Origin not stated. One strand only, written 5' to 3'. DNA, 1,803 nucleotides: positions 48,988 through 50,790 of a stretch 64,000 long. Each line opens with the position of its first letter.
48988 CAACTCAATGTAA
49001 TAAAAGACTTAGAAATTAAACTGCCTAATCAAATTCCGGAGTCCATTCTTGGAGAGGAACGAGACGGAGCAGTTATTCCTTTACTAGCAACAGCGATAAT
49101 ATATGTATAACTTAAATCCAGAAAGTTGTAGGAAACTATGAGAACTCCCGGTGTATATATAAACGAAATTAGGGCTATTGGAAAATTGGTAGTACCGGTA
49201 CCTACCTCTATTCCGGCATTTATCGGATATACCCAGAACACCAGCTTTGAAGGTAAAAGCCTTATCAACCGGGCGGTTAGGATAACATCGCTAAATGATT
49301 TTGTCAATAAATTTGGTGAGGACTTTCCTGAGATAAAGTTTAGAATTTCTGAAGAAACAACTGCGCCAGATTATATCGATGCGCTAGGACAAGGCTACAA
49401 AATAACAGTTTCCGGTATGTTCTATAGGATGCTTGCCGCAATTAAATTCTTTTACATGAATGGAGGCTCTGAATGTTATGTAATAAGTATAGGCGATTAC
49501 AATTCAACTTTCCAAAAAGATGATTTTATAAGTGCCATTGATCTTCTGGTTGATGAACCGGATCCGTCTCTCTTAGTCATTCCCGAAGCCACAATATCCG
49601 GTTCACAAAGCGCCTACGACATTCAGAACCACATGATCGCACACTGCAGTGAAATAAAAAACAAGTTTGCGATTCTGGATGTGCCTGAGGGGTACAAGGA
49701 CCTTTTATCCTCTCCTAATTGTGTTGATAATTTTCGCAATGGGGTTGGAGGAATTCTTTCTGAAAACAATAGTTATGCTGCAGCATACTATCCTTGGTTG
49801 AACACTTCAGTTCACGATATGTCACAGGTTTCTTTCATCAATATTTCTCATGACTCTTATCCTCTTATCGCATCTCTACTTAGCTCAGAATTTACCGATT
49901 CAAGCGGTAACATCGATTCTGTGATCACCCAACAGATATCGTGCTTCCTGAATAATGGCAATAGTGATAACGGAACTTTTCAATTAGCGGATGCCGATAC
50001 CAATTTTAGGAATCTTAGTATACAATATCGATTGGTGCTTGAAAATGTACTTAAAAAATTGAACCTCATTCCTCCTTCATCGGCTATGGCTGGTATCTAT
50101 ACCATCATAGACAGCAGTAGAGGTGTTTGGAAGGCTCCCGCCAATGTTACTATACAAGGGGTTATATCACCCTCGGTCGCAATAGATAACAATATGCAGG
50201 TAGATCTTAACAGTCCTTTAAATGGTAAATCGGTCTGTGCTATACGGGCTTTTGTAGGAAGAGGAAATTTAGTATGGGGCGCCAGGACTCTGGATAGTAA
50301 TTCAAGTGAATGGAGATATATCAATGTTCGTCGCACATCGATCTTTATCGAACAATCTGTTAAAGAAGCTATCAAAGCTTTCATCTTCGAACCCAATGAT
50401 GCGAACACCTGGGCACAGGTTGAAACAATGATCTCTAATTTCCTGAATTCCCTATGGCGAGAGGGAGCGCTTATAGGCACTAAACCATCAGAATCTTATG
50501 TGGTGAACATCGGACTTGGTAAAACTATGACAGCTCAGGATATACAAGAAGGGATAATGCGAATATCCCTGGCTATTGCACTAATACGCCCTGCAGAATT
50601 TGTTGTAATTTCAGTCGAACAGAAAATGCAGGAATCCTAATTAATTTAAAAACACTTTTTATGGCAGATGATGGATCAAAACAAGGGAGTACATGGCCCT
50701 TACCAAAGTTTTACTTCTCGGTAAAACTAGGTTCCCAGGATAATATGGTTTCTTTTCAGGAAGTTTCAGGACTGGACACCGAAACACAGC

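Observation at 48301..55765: Compact 8-gene contractile-injection-system operon with no baseplate, cap, fibre or effector genes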

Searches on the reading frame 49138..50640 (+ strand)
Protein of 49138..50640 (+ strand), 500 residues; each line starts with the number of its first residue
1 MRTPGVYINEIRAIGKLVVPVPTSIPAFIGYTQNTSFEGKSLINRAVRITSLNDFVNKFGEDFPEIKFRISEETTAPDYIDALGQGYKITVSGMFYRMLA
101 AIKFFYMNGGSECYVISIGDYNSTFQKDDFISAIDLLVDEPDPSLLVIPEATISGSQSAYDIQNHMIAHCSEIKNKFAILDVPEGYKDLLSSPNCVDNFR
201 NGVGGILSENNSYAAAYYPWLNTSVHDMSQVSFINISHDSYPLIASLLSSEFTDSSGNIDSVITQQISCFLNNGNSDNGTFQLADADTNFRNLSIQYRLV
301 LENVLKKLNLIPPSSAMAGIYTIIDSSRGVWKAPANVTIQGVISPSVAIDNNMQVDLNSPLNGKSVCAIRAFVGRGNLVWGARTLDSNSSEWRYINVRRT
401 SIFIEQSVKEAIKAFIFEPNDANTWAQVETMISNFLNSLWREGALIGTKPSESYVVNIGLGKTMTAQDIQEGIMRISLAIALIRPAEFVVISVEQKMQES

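Call 3: search_protein_families(library=pfam, proteins=[window:49138-50640:+], max_evalue=0.1)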
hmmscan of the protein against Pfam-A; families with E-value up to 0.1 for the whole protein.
window:49138-50640:+ (500 aa): 2 families
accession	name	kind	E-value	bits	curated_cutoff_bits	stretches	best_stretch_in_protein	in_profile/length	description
PF17482.7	Phage_sheath_1C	-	1.7e-12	47.7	26.9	1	388-495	2-103/104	Phage tail sheath C-terminal domain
PF04984.19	Phage_sheath_1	-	3.8e-05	24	31.4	1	290-385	80-168/168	Phage tail sheath protein subtilisin-like domain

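Call 10: find_encoding_contigs(protein=window:49138-50640:+, flank=10000, max_places=6)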
Protein window:49138-50640:+ (500 aa): 9 contigs read that carry it; 6 places shown.
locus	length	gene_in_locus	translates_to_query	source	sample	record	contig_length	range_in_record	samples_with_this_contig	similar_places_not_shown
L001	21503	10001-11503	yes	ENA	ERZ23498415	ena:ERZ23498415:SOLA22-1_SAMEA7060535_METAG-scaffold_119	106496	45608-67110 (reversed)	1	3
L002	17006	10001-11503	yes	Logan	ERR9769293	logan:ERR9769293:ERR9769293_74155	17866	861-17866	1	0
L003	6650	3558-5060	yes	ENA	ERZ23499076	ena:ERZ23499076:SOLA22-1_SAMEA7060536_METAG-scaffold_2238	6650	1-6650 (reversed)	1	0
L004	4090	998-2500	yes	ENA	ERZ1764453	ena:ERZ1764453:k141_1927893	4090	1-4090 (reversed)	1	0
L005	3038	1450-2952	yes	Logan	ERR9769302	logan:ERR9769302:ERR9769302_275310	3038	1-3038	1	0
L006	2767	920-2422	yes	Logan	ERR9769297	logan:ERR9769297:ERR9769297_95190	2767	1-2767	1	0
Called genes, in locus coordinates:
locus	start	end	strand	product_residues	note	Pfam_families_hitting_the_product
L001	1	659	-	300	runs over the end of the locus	PF02016:Peptidase_S66, PF17676:Peptidase_S66C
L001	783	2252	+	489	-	PF08811:DUF1800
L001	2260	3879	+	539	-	PF07394:DUF1501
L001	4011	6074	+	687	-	PF00133:tRNA-synt_1, PF09334:tRNA-synt_1g, PF08264:Anticodon_1, PF19303:Anticodon_3, PF01588:tRNA_bind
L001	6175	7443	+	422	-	PF02550:AcetylCoA_hydro, PF13336:AcetylCoA_hyd_C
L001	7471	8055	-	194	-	PF14559:TPR_19 (faint)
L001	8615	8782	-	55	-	-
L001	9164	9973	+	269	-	-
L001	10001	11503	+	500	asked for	PF17482:Phage_sheath_1C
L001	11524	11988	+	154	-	PF06841:Phage_T4_gp19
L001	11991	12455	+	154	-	PF06841:Phage_T4_gp19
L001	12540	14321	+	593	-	PF05954:Phage_GPD (weak), PF04717:Phage_base_V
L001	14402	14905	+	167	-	PF19268:CIS_TMP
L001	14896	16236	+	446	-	PF00004:AAA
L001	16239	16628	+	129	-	PF14107:DUF4280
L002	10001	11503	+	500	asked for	PF17482:Phage_sheath_1C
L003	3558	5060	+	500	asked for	PF17482:Phage_sheath_1C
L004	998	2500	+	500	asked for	PF17482:Phage_sheath_1C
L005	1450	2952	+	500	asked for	PF17482:Phage_sheath_1C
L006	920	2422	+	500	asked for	PF17482:Phage_sheath_1C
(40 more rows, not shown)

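Call 35: find_related_loci(query=A2, collection=metagenome_contigs, flank=10000)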
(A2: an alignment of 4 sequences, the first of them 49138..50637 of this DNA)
Query A2 (500 aa) in metagenome_contigs; peptide patterns used: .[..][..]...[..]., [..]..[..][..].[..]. (x = any residue, [..] = any of these).
200 stretches matched a pattern; 25 encode a relative of the query (tblastn E <= 1e-3); 25 distinct loci.
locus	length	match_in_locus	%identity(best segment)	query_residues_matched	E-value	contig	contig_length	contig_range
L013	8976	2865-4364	99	1-500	0e+0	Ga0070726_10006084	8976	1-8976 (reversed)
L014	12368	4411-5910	53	2-500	4e-180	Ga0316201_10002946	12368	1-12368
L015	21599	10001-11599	46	2-500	2e-157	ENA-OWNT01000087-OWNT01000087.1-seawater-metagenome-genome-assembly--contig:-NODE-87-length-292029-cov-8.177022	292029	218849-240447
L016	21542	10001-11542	47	2-500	3e-155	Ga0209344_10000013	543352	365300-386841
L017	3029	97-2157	51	1-500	3e-162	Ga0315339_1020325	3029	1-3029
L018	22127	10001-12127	49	1-500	3e-143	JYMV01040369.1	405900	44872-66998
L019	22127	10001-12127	50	1-500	5e-143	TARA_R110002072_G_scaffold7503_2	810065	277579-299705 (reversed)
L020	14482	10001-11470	39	1-494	1e-114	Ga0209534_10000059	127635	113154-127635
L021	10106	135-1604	39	1-494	1e-114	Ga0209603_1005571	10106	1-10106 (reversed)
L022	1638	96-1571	38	1-500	1e-110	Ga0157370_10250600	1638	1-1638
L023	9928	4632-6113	37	1-500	5e-101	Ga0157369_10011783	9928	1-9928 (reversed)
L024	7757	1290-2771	37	1-500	7e-101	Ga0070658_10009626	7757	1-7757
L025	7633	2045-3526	37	1-500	5e-101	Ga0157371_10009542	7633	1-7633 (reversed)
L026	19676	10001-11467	37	1-500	2e-99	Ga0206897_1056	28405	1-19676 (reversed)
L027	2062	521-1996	36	1-500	6e-105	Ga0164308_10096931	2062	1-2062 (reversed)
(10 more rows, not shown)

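Call 36: find_related_loci(query=A2, collection=viral_contigs, flank=10000)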
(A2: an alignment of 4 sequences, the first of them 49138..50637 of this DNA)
Query A2 (500 aa) in viral_contigs; peptide patterns used: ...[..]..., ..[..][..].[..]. (x = any residue, [..] = any of these).
32 stretches matched a pattern; 1 encode a relative of the query (tblastn E <= 1e-3); 1 distinct loci.
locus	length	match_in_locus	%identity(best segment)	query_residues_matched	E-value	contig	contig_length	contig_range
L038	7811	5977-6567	28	287-491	9e-16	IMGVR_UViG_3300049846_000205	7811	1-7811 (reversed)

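Call 39: search_protein_families(library=pfam, proteins=[L015:3634-5421:+, L015:5418-5735:+, L015:7145-9439:+, L015:9986-11602:+, L015:12773-13429:+, L015:15216-15701:+, L015:15698-19315:+, L015:19324-20094:+, L015:20102-21598:+, L016:14559-15734:+], max_evalue=0.01)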
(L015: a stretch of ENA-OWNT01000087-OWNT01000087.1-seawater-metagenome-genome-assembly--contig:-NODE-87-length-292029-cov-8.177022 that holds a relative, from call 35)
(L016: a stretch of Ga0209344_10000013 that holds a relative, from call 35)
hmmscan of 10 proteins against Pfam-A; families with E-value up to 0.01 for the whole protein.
L015:3634-5421:+ (595 aa): 1 family
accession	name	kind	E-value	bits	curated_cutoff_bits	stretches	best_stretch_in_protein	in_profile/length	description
PF00704.34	Glyco_hydro_18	-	7.5e-35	121.5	29.6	1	106-413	4-317/317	Glycosyl hydrolases family 18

L015:5418-5735:+ (105 aa): 0 families

L015:7145-9439:+ (764 aa): 2 families
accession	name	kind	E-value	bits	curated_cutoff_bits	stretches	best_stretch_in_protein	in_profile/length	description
PF17482.7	Phage_sheath_1C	-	4.7e-10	39.9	26.9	1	653-759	3-103/104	Phage tail sheath C-terminal domain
PF04984.19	Phage_sheath_1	-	1.2e-06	28.9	31.4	1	511-648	34-167/168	Phage tail sheath protein subtilisin-like domain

L015:9986-11602:+ (538 aa): 2 families
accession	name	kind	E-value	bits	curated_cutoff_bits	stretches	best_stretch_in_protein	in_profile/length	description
PF17482.7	Phage_sheath_1C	-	1e-11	45.2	26.9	1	427-533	3-103/104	Phage tail sheath C-terminal domain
PF04984.19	Phage_sheath_1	-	3.9e-06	27.2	31.4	1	341-422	92-167/168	Phage tail sheath protein subtilisin-like domain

L015:12773-13429:+ (218 aa): 2 families
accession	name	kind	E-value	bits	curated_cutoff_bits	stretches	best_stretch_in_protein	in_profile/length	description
PF19266.4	CIS_tube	-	7.1e-53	179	27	1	3-153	2-155/158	Contractile injection system tube protein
PF05489.18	Phage_tail_X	-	0.0042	17.1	22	0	168-215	2-52/60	Phage Tail Protein X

L015:15216-15701:+ (161 aa): 1 family
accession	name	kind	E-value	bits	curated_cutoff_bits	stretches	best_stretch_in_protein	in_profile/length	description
PF04965.19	GPW_gp25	-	3e-23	81.8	27.2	1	35-126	3-95/96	Baseplate wedge protein gp25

L015:15698-19315:+ (1205 aa): 2 families
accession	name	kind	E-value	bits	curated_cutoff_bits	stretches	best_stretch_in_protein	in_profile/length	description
PF22269.2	TagH_SH3-like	-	0.00031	21.3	27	1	429-480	5-54/62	Teichoic acid transporter subunit TagH, SH3-like domain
PF04865.19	Baseplate_J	-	0.0029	17.4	21.1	1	907-1095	79-253/255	Baseplate J-like protein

L015:19324-20094:+ (256 aa): 0 families

L015:20102-21598:+ (499 aa): 0 families

L016:14559-15734:+ (391 aa): 1 family
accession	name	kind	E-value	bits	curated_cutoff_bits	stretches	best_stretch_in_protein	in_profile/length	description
PF19268.4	CIS_TMP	-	1.9e-93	314.7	27.8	2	205-390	276-463/463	Contractile injection system tape measure protein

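Call 44: find_homologous_proteins(query=L015:15698-19312:+, max_evalue=0.001)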
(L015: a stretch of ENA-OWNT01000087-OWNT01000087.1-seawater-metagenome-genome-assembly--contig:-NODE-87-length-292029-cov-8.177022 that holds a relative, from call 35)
Query L015:15698-19312:+ (1205 aa): 34 proteins with E <= 0.001 among 8000 candidates.
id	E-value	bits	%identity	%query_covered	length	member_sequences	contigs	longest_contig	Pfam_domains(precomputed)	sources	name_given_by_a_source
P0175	0.0e+0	2768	99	100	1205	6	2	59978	-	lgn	-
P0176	0.0e+0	1368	51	100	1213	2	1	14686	-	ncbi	-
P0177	0.0e+0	1321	50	100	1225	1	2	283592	-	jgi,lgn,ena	jgi:hypothetical protein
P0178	0.0e+0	1302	49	98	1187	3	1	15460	-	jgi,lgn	-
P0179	0.0e+0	1280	48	98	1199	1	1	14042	-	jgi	-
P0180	0.0e+0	1227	45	100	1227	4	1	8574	-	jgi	jgi:hypothetical protein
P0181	0.0e+0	1225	46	100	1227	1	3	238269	-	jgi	-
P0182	0.0e+0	1224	47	100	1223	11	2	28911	-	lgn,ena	-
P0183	0.0e+0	1197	45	100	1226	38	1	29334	-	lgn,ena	-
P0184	0.0e+0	1181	46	98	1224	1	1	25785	-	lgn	-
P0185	0.0e+0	1164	44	100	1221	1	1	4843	-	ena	-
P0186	0.0e+0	1161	45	100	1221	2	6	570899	-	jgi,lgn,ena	-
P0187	0.0e+0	1160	44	100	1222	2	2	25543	-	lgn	-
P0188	0.0e+0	1144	44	100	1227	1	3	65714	-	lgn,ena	-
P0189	0.0e+0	1134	44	100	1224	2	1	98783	-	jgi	jgi:hypothetical protein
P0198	0.0e+0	1078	42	100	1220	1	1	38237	-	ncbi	-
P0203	0.0e+0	1032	41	98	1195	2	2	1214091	-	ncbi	-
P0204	7.2e-262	890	37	99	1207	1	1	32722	-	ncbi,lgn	-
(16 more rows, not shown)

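Call 46: find_encoding_contigs(protein=P0175, flank=10000, max_places=2)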
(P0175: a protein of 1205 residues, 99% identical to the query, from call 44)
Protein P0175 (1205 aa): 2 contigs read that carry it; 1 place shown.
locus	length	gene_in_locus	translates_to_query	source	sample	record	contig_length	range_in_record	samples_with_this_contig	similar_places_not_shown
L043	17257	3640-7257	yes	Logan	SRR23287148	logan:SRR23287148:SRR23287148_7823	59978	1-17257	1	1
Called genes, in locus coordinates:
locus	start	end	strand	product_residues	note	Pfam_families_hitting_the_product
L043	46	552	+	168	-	PF06841:Phage_T4_gp19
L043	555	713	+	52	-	PF19265:DUF5908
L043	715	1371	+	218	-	PF19266:CIS_tube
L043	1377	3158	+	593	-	PF05954:Phage_GPD (weak), PF04717:Phage_base_V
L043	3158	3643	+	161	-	PF04965:GPW_gp25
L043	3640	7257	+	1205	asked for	-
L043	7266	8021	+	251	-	-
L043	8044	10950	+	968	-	-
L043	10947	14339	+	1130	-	PF19268:CIS_TMP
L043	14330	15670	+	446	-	PF00004:AAA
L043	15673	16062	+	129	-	PF14107:DUF4280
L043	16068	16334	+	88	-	-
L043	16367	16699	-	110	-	PF00436:SSB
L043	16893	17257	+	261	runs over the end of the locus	PF02517:Rce1-like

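Call 47: find_encoding_contigs(protein=P0176, flank=10000, max_places=2)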
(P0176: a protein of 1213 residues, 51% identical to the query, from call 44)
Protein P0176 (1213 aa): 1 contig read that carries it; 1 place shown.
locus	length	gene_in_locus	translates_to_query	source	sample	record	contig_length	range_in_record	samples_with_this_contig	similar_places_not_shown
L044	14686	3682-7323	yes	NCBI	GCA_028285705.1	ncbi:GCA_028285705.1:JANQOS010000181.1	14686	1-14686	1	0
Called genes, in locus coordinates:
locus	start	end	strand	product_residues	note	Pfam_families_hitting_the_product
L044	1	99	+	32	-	?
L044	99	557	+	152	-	PF06841:Phage_T4_gp19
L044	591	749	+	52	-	PF19265:DUF5908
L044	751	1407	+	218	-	PF19266:CIS_tube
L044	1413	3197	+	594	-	PF05954:Phage_GPD (faint), PF04717:Phage_base_V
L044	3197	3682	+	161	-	PF04965:GPW_gp25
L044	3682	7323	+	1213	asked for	-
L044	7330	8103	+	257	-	-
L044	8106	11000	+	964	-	-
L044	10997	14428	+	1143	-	PF19268:CIS_TMP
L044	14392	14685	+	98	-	?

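Call 60: search_solved_structures(query=window:49138-50637:+, max_evalue=0.00001)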
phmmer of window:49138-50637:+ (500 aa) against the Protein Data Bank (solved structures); distinct sequences matched with E-value up to 0.00001: 16.
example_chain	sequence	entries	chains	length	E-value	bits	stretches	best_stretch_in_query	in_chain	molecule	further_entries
9r9h_T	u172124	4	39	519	1.5e-132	445.8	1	1-500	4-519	Phage tail sheath family protein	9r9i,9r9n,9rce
7adz_2A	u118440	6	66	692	1.5e-91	310.6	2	270-500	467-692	Putative phage tail sheath protein FI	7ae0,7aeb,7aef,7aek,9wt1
7b5h_AO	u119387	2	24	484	7.1e-87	295.2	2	271-500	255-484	All3325 protein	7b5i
9qgl_3A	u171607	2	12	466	5e-55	190.1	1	297-497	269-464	Phage tail sheath family protein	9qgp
6j0n_t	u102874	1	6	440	1.6e-53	185.2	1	306-495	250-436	Pvc3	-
9qgl_2A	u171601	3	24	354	1.6e-53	185.2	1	311-495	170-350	Phage tail sheath family protein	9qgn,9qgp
6j0b_A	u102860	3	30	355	5.5e-52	180.1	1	311-498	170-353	Pvc2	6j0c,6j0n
6rao_D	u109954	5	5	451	7.1e-51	176.4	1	310-498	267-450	Afp3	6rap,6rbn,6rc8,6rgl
9ezm_A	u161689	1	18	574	8.6e-50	172.9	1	300-498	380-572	Phage tail sheath protein FI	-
6rao_C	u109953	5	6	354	3.5e-46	161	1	310-496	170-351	Afp2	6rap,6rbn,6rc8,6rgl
8bky_A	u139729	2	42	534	4.1e-42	147.6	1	309-495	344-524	Phage tail sheath protein | Phage tail sheath family protein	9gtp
8bl4_V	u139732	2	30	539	2.1e-40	141.9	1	309-495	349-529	Phage tail sheath family protein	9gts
6j0n_V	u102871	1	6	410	2.8e-40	141.5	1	310-493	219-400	Pvc4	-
9qgl_4A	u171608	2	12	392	1.3e-37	132.7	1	310-492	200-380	Phage tail sheath family protein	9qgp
6rao_E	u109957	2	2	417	2.4e-35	125.2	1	313-495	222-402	Afp4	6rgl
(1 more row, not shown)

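Call 78: list_cluster_members(proteins=[P0176, P0198, P0203, P0204, P0160, P0003])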
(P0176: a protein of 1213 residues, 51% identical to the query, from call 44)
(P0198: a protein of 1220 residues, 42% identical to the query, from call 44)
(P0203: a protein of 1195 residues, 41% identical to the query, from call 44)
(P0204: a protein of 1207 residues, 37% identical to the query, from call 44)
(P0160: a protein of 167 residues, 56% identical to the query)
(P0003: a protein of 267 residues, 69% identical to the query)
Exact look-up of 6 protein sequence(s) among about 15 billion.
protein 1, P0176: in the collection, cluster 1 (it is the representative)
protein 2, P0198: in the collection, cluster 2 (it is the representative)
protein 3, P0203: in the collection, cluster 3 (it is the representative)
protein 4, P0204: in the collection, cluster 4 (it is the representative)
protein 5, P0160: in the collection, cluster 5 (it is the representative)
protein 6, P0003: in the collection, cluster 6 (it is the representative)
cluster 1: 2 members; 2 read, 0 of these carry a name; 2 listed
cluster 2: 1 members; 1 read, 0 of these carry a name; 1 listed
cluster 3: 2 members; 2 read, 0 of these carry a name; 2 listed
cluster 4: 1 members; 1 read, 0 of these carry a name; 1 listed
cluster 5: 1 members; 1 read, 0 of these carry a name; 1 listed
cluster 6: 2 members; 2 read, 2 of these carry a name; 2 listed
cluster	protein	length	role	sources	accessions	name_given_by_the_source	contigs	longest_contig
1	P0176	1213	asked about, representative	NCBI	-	-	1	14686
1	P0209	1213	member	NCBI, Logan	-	-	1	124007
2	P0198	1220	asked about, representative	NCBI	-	-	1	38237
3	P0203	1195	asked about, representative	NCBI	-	-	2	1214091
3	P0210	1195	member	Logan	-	-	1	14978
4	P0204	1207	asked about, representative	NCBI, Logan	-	-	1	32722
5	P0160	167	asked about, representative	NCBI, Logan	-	-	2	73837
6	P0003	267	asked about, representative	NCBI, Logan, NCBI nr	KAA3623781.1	MAG: hypothetical protein DWP94_05335 [Flavobacterium sp.]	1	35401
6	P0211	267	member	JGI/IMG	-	hypothetical protein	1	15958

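Call 81: find_encoding_contigs(protein=P0198, flank=10000, max_places=1)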
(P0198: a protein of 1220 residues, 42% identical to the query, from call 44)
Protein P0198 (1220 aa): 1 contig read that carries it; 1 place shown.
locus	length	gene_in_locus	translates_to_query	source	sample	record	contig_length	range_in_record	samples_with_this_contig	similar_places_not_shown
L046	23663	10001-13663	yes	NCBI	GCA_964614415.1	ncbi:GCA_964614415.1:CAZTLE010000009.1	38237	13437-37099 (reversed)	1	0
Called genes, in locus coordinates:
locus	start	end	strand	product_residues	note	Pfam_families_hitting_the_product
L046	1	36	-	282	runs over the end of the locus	PF12833:HTH_18, PF00165:HTH_AraC (weak)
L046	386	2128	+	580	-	PF00704:Glyco_hydro_18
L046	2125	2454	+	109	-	-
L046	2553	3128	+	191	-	PF14065:Pvc16_N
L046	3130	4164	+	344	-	-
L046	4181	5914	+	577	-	-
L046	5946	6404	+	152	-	PF06841:Phage_T4_gp19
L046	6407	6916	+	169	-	PF06841:Phage_T4_gp19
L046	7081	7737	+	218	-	PF19266:CIS_tube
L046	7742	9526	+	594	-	PF05954:Phage_GPD, PF04717:Phage_base_V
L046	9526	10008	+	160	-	PF04965:GPW_gp25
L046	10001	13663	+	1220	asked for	-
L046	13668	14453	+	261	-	-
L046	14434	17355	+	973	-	-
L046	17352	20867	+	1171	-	PF19268:CIS_TMP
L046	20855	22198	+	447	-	PF00004:AAA, PF17862:AAA_lid_3 (faint)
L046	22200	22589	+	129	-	PF14107:DUF4280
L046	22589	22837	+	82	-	-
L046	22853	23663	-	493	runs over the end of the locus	-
